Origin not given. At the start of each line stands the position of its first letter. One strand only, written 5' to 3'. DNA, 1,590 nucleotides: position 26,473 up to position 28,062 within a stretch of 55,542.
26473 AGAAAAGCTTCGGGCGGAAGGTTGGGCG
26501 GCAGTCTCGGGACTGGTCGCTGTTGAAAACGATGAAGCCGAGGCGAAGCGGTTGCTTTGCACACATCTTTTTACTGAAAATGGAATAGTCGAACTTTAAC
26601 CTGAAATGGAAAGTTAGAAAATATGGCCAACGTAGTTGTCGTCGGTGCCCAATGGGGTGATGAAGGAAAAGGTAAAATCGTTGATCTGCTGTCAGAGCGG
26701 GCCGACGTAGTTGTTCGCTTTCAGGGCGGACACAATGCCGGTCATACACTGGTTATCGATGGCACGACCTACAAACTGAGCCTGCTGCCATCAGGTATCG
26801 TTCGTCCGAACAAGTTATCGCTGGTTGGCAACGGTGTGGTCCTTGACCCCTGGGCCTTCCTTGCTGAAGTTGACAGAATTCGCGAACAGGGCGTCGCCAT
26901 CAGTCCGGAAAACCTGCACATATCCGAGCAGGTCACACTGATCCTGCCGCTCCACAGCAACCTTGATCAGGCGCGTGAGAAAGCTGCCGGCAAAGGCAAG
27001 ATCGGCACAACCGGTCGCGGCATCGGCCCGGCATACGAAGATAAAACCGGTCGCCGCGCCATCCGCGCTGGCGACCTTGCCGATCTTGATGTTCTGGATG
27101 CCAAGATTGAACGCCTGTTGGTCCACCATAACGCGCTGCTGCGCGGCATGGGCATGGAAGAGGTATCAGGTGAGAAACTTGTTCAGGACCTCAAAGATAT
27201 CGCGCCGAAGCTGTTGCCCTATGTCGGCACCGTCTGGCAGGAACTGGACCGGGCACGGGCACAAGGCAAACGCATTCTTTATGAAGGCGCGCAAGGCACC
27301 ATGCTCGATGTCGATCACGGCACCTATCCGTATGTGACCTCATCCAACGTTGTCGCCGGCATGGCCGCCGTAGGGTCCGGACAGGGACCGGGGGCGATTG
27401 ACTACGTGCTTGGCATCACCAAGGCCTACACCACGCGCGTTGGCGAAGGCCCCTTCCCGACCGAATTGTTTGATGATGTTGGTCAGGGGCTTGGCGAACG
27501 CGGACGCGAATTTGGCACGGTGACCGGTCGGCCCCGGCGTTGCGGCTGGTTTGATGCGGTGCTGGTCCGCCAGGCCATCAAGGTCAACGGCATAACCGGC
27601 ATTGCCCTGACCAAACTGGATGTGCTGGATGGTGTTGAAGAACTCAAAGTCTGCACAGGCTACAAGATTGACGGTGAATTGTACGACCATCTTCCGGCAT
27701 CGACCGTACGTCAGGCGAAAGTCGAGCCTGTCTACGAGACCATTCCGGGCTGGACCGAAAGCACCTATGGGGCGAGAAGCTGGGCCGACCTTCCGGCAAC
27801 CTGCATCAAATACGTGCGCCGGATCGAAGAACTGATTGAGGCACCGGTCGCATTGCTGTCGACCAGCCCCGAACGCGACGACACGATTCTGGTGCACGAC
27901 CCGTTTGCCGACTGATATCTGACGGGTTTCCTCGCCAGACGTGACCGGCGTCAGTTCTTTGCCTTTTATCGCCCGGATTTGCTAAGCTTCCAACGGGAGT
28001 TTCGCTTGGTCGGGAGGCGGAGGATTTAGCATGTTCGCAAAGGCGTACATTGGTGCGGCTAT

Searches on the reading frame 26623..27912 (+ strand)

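Call 19: search_protein_families(library=pfam, proteins=[window:26623-27912:+], max_evalue=0.00001)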
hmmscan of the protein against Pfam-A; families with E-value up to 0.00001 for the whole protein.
window:26623-27912:+ (430 aa): 1 family
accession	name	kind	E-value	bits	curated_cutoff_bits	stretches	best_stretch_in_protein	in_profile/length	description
PF00709.27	Adenylsucc_synt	-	1.3e-179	597.8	27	1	5-422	1-416/416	Adenylosuccinate synthetase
